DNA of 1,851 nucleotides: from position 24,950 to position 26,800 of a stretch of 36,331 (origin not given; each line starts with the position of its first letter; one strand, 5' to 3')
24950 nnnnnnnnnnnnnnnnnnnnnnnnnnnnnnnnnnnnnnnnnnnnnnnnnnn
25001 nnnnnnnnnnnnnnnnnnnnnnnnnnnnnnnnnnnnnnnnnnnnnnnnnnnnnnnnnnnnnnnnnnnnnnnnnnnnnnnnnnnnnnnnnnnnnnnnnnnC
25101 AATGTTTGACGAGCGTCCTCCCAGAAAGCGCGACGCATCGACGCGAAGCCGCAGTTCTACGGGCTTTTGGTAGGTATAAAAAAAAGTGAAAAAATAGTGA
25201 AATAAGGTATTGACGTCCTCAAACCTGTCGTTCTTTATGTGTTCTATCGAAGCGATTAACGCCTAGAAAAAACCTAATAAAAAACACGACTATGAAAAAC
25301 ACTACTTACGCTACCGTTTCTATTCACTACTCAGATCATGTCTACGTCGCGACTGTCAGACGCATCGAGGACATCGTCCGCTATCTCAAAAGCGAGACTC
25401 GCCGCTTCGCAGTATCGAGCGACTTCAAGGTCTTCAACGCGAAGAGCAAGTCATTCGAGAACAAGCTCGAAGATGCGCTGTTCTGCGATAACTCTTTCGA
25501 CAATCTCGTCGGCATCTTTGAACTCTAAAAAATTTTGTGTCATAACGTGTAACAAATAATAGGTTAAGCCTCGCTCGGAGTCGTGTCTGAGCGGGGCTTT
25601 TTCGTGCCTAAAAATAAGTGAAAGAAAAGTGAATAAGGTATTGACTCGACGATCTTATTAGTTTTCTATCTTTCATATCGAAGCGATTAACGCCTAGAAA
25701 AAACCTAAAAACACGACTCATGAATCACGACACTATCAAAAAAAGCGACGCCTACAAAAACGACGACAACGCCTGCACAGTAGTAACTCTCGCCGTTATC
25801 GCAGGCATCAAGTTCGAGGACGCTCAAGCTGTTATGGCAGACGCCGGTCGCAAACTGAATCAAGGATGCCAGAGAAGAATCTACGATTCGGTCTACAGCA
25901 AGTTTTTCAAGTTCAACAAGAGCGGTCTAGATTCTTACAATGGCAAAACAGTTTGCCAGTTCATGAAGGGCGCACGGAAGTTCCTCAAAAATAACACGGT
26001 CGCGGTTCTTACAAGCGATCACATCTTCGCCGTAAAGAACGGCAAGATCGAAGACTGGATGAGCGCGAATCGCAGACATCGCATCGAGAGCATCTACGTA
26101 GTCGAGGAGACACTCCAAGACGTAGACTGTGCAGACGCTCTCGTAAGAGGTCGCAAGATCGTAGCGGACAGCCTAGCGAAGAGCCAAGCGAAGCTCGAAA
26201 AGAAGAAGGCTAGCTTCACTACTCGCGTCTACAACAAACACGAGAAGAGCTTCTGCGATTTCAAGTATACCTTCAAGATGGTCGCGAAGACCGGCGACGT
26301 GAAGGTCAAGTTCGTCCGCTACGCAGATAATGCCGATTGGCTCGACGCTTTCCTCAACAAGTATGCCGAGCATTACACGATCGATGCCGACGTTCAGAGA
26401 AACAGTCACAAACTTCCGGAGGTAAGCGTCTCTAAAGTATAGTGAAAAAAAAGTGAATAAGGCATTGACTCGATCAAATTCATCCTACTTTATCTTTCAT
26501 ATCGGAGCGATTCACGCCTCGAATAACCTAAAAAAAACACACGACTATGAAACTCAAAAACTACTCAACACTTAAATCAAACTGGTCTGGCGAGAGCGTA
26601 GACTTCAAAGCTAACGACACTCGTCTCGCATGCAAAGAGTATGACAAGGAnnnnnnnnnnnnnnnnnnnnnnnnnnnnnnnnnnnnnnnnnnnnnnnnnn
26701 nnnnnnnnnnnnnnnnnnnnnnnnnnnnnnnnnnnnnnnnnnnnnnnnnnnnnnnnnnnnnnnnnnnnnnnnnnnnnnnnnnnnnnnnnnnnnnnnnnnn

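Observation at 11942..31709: Six copies of a ~105-bp conserved promoter + complete 5' leader cassette, each fused to a different orphan gene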

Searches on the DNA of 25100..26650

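Call 87: search_rna_families(source=window, start=25100, end=26650, threshold=evalue, max_evalue=1)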
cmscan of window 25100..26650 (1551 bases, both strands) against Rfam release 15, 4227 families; matches with E-value up to 1: 1.
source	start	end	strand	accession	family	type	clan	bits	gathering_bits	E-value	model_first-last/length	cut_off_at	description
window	25947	26092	+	RF01788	drz-agam-2-2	Gene; ribozyme;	-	14.9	38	0.45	1-191/191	no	drz-agam-2-2 ribozyme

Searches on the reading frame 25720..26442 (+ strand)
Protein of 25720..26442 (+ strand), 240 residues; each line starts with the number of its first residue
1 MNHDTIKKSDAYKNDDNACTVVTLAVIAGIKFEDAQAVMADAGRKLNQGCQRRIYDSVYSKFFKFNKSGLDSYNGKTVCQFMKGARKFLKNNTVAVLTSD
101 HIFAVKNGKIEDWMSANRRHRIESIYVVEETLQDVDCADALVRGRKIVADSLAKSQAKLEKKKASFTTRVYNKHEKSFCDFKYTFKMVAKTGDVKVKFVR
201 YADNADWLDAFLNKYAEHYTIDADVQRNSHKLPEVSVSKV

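Call 15: search_protein_families(library=pfam, proteins=[window:25720-26442:+], max_evalue=0.01)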
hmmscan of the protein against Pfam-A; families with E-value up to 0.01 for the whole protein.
window:25720-26442:+ (240 aa): 0 families

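Call 56: search_protein_families(library=phrogs, proteins=[window:25720-26442:+], max_evalue=0.01)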
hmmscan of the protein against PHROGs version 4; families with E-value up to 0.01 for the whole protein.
window:25720-26442:+ (240 aa): 1 family
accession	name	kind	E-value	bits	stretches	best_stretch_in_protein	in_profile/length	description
phrog_3754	-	unknown function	0.00012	23.4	1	9-128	15-143/145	-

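Call 61: search_solved_structures(query=window:25720-26439:+, max_evalue=1)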
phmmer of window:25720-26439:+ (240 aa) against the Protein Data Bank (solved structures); distinct sequences matched with E-value up to 1: 3.
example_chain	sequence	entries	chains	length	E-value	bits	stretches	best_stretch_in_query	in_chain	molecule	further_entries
2id0_A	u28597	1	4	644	0.0089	19.1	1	34-151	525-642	Exoribonuclease 2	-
2ix0_A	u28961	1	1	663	0.0093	19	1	34-151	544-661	EXORIBONUCLEASE 2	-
2ix1_A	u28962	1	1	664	0.0094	19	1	34-151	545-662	EXORIBONUCLEASE 2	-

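Call 62: find_homologous_proteins(query=window:25720-26439:+, max_evalue=0.001)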
Query window:25720-26439:+ (240 aa): 6 proteins with E <= 0.001 among 245 candidates.
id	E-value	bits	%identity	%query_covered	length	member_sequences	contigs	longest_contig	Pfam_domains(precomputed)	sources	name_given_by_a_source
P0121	3.9e-142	490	93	100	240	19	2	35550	-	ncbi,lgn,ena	-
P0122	5.3e-101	355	69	99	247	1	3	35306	-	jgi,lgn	jgi:hypothetical protein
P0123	2.4e-94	333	77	84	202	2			-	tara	tara:strand:- start:704 stop:1312 length:609 start_codon:yes stop_codon:yes gene_type:complete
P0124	8.6e-92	325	64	99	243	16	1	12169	-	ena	-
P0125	2.8e-88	313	64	99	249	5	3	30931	-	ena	-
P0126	2.1e-87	311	63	98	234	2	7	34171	-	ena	-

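Call 69: search_protein_representatives(protein=window:25720-26439:+)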
Query: 240 residues. Proteins with E-value up to 0.001 (for the whole library): 317; up to 1e-10: 10; up to 1e-30: 3. The best 150 are listed.
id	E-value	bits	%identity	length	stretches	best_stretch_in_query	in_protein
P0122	1.7e-101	355.0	70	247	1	1-237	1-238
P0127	1.8e-57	211.0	85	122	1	114-238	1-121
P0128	3.5e-33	131.6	46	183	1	1-162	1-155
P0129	1.8e-30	122.8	45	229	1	1-132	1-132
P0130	7.4e-30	120.8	87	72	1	3-73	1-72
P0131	4.7e-23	98.5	45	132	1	12-127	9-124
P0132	1.0e-19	87.7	40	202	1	1-144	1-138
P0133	1.0e-18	84.3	44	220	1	12-128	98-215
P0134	9.6e-14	68.1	39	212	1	3-129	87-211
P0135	1.4e-11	61.0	41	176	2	83-130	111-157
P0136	2.0e-10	57.2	37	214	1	21-166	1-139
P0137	3.2e-10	56.6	32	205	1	6-141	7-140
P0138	3.6e-10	56.4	31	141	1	12-151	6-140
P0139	4.8e-10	56.0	31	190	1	2-128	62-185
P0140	7.3e-10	55.4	33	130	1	3-128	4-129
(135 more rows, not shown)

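Call 71: search_solved_structures(query=A5, max_evalue=1)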
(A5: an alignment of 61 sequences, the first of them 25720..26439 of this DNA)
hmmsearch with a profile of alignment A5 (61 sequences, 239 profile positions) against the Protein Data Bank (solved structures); distinct sequences matched with E-value up to 1: 0.

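Call 72: search_protein_families(library=pfam, alignment_id=A5, max_evalue=0.01)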
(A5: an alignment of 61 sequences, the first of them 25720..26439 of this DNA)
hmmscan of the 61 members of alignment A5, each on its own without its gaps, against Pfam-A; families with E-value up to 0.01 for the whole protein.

A. member 1, window:25720-26439:+ (240 aa): 0 families

B. families by the number of members that match (of 61 scanned): 3 families
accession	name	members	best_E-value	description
PF05737.18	Collagen_bind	1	0.00065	Collagen binding domain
PF16900.11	REPA_OB_2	1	0.0087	Replication protein A OB domain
PF06214.17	SLAM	1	0.0087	Signaling lymphocytic activation molecule (SLAM) protein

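Call 79: predict_structure(alignment_id=A5)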
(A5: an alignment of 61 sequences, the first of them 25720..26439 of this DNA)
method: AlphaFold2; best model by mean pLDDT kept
length: 240 residues; sequences in the alignment: 61
mean_pLDDT: 81.9   pTM: 0.72
mean pLDDT of the five models: 81.9, 81.4, 81.3, 80.1, 79.7
residues with pLDDT >= 90: 151; 70-90: 16; 50-70: 37; < 50: 36
segments of 3 or more residues with pLDDT < 50: 171-182, 193-195, 223-240
pLDDT, mean of each block of 10 residues (from residue 1): 97 97 98 98 98 97 91 97 97 97 98 92 97 94 98 94 73 42 53 51 59 65 44 37
secondary structure, 60 per line:
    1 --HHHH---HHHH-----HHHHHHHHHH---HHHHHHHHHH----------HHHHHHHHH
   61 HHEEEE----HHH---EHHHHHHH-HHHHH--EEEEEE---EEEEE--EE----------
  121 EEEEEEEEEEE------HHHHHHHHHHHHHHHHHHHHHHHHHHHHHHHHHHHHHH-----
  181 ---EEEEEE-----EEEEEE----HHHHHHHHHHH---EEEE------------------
elements in order: H3-6 H10-13 H19-28 H32-41 H52-62 E63-66 H78-84 H86-90 E93-98 E102-106 E121-131 H138-175 E184-189 E195-200 H205-215 E219-222

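Call 81: fold_search(model_id=the predicted structure, library=pdb)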
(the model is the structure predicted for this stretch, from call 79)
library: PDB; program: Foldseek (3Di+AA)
matches with E <= 10: 296; with E <= 0.001: 0
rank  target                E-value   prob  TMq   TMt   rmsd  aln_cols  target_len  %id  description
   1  9s8b_D                5.2e-01  0.12  0.15  0.29  13.1        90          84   13  Structure of glycogen phosphorylase - dimeric form - in complex with HPr from Escherichia coli (released 2026-04-08)
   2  3gyd_A                5.2e-01  0.06  0.16  0.19  16.3       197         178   12  Crystal structure of a cyclic nucleotide-binding domain (mfla_1926) from methylobacillus flagellatus kt at 1.79 A reso (released 2009-04-21)
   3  9gy7_A                6.2e-01  0.06  0.15  0.06  20.6       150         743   13  C. thermocellum UvrA-UvrB in complex with DNA with a fluorescein modification and AMPPNP (released 2025-12-24)
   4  6vzw_C                7.8e-01  0.12  0.14  0.09   9.6       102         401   12  TTLL6 bound to the initiation analog (released 2020-08-12)
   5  3bpz_A                9.3e-01  0.06  0.13  0.15  13.2       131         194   11  HCN2-I 443-460 E502K in the presence of cAMP (released 2008-03-25)
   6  6vzv_A                9.9e-01  0.08  0.14  0.09  12.4       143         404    7  TTLL6 bound to gamma-elongation analog (released 2020-08-12)
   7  6vzw_A                1.0e+00  0.10  0.14  0.09   9.6       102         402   12  TTLL6 bound to the initiation analog (released 2020-08-12)
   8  5khh                  1.0e+00  0.06  0.14  0.16  13.1       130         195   13  HCN2 CNBD in complex with inosine-3', 5'-cyclic monophosphate (cIMP) (released 2016-09-14)
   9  9s8k_G                1.2e+00  0.08  0.14  0.30  12.3        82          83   17  Structure of glycogen phosphorylase - tetrameric form - in complex with HPr from Escherichia coli (released 2026-04-08)
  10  3bpz_C                1.2e+00  0.08  0.14  0.17  13.6       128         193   13  HCN2-I 443-460 E502K in the presence of cAMP (released 2008-03-25)
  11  9upg_B                1.2e+00  0.01  0.09  0.07  18.1       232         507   12  Cryo-EM structure of human olfactory CNGA2/A4/B1 in CaM-bound closed state (released 2025-09-24)
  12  5jon_A                1.3e+00  0.03  0.13  0.07  13.3       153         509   10  Crystal structure of the unliganded form of HCN2 CNBD (released 2016-11-30)
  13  6j55_L                1.3e+00  0.03  0.12  0.14  15.5       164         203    9  Crystal structure of an iron superoxide dismutate (FeSOD) from a pathogenic Acanthamoeba castellanii (released 2019-07-17)
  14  3g75_A                1.3e+00  0.04  0.10  0.13   9.0        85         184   12  Crystal structure of Staphylococcus aureus Gyrase B co-complexed with 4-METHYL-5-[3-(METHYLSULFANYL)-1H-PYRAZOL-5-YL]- (released 2010-02-09)
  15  1poh                  1.5e+00  0.07  0.13  0.29  13.4        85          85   16  THE 2.0 ANGSTROMS RESOLUTION STRUCTURE OF ESCHERICHIA COLI HISTIDINE-CONTAINING PHOSPHOCARRIER PROTEIN HPR: A REDETERMIN (released 1994-01-31)
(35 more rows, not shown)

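Call 83: fold_search(model_id=the predicted structure, library=viral)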
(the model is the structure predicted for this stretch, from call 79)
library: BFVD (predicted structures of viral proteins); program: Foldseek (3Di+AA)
matches with E <= 10: 297; with E <= 0.001: 17
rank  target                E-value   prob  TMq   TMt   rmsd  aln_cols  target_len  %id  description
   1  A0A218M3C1            1.6e-08  1.00  0.46  0.73   2.6       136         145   25  Uncharacterized protein [Acidovorax phage ACP17]
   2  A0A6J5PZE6            7.2e-08  1.00  0.43  0.69   5.6       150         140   20  Thioesterase domain-containing protein [uncultured Caudovirales phage]
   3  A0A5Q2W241            1.9e-07  1.00  0.42  0.79   2.7       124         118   21  (no name in the UniProt tables at hand)
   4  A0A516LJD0            3.9e-07  1.00  0.42  0.64   3.4       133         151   23  (no name in the UniProt tables at hand)
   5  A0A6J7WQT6            5.6e-07  1.00  0.42  0.45   3.9       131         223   27  Uncharacterized protein [uncultured Caudovirales phage]
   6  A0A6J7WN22            1.1e-06  1.00  0.42  0.74   3.1       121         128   21  Uncharacterized protein [uncultured Caudovirales phage]
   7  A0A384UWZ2            1.5e-06  1.00  0.40  0.64   4.4       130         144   22  (no name in the UniProt tables at hand)
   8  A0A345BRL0            3.1e-06  1.00  0.40  0.76   2.7       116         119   21  (no name in the UniProt tables at hand)
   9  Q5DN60                5.0e-06  1.00  0.37  0.41   9.0       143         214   14  Gp45 [Alphaproteobacteria phage PhiJL001]
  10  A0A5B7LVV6            5.3e-06  1.00  0.43  0.61   5.0       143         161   17  Uncharacterized protein [Pseudomonas phage ITTPL]
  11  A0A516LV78            5.6e-06  1.00  0.40  0.46   5.2       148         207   19  (no name in the UniProt tables at hand)
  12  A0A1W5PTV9            6.2e-05  1.00  0.35  0.56   4.6       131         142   18  (no name in the UniProt tables at hand)
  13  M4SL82                1.8e-04  1.00  0.37  0.58   4.6       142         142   11  Uncharacterized protein [Cellulophaga phage phiST]
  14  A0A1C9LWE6            2.0e-04  1.00  0.32  0.45   9.1       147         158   19  (no name in the UniProt tables at hand)
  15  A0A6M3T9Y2            3.2e-04  1.00  0.40  0.72   2.9       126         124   19  Uncharacterized protein [Sphingomonas phage Kharn]
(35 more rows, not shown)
